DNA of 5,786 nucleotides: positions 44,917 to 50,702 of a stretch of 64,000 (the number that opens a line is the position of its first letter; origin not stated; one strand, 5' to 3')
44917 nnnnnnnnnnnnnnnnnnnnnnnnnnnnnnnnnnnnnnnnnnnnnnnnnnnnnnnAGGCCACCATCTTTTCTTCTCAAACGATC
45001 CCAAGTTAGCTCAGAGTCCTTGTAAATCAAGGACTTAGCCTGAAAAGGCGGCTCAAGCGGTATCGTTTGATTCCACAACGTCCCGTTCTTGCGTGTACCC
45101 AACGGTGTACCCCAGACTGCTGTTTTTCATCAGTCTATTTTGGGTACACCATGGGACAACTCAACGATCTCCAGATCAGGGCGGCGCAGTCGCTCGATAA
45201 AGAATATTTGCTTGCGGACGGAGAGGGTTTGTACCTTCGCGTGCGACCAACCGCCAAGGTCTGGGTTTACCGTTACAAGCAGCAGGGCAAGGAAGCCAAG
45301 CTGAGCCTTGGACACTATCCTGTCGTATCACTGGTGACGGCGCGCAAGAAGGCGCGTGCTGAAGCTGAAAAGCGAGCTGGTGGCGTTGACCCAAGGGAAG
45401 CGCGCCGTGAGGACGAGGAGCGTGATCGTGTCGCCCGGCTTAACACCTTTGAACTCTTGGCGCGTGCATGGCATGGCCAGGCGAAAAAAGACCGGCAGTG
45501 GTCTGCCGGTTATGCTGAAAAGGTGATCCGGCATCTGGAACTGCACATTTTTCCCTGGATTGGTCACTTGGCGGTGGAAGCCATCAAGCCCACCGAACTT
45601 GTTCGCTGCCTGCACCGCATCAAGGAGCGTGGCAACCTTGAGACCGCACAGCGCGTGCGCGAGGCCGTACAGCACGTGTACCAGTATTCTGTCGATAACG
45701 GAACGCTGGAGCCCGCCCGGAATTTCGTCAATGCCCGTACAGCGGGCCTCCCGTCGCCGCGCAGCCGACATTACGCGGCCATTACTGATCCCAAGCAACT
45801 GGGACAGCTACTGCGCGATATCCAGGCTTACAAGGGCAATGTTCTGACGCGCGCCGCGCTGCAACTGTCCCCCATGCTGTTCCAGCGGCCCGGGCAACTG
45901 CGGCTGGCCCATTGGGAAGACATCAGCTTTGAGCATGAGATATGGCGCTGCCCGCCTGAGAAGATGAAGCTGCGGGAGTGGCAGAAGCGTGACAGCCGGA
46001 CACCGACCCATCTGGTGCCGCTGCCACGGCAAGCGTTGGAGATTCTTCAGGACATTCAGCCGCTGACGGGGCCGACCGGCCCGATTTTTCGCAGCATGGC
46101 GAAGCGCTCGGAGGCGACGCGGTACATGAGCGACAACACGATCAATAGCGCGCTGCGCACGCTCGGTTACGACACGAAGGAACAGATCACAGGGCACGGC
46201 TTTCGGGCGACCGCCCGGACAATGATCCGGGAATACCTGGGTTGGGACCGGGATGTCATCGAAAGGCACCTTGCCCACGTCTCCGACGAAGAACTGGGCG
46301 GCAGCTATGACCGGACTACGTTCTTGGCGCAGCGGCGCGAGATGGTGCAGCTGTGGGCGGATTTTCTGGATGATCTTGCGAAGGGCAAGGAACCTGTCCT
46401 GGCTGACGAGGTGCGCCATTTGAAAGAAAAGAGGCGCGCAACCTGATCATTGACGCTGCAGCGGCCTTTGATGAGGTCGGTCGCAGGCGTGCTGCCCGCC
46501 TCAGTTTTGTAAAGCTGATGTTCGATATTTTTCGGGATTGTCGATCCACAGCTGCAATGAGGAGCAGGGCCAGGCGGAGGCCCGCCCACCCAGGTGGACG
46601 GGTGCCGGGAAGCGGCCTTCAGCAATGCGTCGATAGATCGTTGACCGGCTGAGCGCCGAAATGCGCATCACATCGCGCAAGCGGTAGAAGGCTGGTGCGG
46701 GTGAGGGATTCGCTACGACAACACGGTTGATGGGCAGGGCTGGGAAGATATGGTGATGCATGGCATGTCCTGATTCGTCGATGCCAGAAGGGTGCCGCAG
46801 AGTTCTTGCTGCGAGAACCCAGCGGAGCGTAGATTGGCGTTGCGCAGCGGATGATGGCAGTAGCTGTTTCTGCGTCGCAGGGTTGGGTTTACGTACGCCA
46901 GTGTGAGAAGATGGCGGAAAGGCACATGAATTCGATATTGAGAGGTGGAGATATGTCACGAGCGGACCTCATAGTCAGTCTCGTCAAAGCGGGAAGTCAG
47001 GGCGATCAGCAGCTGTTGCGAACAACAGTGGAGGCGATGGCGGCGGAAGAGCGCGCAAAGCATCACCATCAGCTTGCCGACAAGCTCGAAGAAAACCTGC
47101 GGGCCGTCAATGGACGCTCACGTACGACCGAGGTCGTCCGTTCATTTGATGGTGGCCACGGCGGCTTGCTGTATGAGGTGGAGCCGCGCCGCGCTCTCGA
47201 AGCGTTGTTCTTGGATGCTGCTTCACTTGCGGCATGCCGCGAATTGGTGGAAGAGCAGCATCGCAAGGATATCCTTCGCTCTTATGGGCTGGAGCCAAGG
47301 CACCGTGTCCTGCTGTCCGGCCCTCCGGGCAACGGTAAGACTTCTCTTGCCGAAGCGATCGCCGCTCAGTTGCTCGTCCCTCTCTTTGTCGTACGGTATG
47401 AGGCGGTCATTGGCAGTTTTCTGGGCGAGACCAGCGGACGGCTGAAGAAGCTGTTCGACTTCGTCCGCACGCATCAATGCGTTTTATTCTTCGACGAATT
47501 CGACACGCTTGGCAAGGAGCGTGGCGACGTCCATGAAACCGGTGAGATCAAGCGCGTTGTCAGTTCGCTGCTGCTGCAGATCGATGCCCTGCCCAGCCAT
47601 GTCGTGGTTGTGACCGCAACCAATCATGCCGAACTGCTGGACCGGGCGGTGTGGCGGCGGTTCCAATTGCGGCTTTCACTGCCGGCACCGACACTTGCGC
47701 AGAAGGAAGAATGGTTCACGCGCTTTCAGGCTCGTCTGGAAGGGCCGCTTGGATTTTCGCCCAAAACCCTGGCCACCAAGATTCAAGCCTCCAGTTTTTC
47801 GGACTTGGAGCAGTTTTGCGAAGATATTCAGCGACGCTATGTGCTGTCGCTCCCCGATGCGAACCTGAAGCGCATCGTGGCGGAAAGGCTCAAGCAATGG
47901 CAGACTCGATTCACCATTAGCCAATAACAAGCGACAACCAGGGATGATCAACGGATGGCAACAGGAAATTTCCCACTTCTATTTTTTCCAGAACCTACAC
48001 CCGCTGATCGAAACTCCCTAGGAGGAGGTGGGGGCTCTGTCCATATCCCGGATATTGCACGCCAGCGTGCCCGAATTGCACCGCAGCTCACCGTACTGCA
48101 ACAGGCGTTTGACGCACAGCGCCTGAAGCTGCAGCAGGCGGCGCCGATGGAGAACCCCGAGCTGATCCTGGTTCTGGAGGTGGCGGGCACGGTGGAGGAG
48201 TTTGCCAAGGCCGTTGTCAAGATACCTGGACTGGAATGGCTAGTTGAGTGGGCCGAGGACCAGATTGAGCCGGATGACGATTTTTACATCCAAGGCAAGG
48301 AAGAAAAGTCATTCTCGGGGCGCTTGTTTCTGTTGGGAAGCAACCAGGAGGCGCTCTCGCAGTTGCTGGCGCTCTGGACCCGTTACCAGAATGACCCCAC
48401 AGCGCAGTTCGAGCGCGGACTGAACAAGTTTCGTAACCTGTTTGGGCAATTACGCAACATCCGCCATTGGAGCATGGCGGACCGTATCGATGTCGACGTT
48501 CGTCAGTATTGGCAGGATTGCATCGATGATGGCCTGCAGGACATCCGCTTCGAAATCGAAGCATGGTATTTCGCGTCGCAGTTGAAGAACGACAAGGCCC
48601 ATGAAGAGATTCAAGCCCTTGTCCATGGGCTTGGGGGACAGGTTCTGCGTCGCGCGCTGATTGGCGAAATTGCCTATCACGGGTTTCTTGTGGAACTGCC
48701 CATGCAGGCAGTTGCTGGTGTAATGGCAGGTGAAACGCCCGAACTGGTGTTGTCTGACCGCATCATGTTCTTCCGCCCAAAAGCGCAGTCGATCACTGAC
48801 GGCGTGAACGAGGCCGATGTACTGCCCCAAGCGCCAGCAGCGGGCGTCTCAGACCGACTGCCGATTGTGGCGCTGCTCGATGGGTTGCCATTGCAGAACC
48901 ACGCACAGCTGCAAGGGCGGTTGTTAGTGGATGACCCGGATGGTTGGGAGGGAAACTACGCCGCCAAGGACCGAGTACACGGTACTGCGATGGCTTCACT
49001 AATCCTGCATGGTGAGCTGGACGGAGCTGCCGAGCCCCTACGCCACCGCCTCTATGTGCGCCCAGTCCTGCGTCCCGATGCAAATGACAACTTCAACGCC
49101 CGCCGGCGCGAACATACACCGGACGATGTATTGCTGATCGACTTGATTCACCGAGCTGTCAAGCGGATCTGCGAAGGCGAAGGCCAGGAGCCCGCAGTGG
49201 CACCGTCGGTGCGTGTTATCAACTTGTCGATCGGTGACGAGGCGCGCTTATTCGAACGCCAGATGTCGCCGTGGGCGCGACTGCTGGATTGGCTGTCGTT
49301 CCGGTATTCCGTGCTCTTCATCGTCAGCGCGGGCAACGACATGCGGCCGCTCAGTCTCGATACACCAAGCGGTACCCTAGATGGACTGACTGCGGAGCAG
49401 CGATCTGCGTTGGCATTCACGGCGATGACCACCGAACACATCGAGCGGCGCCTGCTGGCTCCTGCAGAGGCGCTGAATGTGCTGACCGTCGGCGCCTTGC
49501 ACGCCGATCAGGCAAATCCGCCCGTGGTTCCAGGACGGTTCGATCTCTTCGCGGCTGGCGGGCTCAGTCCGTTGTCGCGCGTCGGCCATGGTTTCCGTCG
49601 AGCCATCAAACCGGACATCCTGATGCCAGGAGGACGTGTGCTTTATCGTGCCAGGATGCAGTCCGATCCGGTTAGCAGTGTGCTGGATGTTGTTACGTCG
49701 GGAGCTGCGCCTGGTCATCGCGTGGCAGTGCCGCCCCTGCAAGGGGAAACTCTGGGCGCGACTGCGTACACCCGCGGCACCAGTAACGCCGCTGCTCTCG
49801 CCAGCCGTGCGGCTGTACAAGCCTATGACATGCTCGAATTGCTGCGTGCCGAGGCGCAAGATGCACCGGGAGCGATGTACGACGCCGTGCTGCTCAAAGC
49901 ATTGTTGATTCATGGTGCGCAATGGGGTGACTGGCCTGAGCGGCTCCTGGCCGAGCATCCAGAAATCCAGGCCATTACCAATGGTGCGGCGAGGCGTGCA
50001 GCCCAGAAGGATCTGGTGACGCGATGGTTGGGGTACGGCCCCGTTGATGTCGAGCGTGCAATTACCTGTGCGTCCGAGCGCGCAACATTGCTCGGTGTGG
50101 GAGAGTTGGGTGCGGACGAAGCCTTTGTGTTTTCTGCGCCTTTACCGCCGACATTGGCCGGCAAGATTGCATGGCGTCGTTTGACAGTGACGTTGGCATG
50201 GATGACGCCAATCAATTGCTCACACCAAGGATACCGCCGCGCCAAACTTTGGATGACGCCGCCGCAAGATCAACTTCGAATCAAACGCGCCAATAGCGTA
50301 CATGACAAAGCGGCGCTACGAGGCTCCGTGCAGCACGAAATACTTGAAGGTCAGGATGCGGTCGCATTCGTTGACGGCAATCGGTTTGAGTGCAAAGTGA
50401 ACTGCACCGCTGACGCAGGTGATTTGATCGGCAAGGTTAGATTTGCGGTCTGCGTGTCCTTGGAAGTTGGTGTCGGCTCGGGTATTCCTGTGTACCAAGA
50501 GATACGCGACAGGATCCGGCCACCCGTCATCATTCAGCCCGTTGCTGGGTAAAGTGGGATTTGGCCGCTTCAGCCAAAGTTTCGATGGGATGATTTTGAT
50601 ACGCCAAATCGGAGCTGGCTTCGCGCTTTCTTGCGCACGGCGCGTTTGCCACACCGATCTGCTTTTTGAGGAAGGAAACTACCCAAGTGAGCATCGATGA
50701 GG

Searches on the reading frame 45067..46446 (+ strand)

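Call 56: search_protein_families(library=padloc, proteins=[window:45067-46446:+], max_evalue=0.001)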
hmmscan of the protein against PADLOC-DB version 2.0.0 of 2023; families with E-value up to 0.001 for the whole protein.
window:45067-46446:+ (459 aa): 0 families

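Call 70: search_protein_families(library=pfam, proteins=[window:45067-46443:+], max_evalue=0.00001)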
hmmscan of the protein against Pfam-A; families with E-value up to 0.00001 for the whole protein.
window:45067-46443:+ (459 aa): 3 families
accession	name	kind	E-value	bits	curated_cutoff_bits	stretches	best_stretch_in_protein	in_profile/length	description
PF22022.2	Phage_int_M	-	5.1e-22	78.4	27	1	128-214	1-85/96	Phage integrase central domain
PF13356.12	Arm-DNA-bind_3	-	2.8e-21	75.9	27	1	32-115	1-82/83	Arm DNA-binding domain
PF00589.27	Phage_integrase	-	5.8e-11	42.9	27.1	1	241-414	4-165/172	Phage integrase family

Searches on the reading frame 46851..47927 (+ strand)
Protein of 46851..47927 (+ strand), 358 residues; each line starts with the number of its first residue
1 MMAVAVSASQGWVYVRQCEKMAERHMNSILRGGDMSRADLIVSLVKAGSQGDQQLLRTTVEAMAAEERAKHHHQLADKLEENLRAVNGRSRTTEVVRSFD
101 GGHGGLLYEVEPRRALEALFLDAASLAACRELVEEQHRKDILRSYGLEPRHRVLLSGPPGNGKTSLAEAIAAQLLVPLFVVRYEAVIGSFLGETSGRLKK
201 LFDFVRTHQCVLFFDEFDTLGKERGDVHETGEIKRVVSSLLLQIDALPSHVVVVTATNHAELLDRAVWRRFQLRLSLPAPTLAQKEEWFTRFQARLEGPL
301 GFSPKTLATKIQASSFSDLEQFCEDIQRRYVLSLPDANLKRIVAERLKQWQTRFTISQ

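Call 56: search_protein_families(library=padloc, proteins=[window:46851-47927:+], max_evalue=0.001)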
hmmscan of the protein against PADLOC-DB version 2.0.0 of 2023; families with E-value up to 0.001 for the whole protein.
window:46851-47927:+ (358 aa): 8 families
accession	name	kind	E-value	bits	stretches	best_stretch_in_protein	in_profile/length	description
PDLC04232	IetA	-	2.3e-153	508.5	1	35-355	1-321/330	-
PDLC04231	IetA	-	2.4e-99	330.4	1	35-284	1-251/262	-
PDLC02196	IetA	-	5.7e-77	257.6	1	38-346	4-318/374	-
PDLC02195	IetA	-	6.1e-64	214.7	1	119-337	106-324/395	-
PDLC00914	TRIP13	-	5.2e-12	43.8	1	150-291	71-229/302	TRIP13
PDLC00915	TRIP13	-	7.5e-12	43.3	1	153-286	66-217/302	TRIP13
PDLC04140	mad8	-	0.00031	18.4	0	147-177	24-54/314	mads_8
PDLC03920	MkoA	-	0.00082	15.7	0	153-175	634-656/1112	-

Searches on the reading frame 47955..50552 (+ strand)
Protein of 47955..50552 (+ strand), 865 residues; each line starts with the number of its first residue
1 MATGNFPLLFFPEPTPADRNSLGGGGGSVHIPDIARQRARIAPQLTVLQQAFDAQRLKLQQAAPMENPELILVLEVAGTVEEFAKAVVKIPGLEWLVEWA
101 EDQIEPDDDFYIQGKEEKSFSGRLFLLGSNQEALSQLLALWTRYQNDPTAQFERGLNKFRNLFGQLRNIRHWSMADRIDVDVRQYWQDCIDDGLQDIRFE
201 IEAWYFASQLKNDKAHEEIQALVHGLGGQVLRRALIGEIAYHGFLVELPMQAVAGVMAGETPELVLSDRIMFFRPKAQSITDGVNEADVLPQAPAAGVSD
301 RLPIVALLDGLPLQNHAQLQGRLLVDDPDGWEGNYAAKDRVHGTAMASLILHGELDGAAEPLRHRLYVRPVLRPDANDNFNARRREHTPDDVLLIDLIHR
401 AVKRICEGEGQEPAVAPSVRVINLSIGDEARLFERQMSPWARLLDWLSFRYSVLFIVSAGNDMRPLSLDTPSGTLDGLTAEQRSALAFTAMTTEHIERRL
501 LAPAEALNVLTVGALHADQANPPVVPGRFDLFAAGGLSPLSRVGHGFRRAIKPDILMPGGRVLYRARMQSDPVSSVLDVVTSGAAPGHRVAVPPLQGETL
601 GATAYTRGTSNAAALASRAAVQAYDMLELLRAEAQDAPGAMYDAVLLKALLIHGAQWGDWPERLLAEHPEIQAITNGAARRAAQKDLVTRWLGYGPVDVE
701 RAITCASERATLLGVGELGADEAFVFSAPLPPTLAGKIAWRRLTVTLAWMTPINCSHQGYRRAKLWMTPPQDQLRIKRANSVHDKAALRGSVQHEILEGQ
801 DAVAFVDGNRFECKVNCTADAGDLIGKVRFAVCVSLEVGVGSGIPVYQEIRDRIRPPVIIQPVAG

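Call 56: search_protein_families(library=padloc, proteins=[window:47955-50552:+], max_evalue=0.001)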
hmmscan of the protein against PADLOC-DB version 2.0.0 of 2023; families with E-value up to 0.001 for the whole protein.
window:47955-50552:+ (865 aa): 8 families
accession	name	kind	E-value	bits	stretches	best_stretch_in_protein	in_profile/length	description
PDLC04233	IetS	-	0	1063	1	1-860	1-850/855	-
PDLC04234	IetS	-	8.3e-206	683.1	1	7-657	5-656/656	-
PDLC02198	IetS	-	2.4e-26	89.9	1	297-767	248-672/795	-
PDLC02197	IetS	-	3.5e-20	69.9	1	164-657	131-537/749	-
PDLC02199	IetS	-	2.1e-16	57.3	1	336-564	344-544/826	-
PDLC02201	IetS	-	7.9e-14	48.8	2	489-657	395-526/781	-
PDLC02200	IetS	-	3.6e-09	33.3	1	284-562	250-491/780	-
PDLC02202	IetS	-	1.9e-07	27.7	1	418-557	395-496/780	-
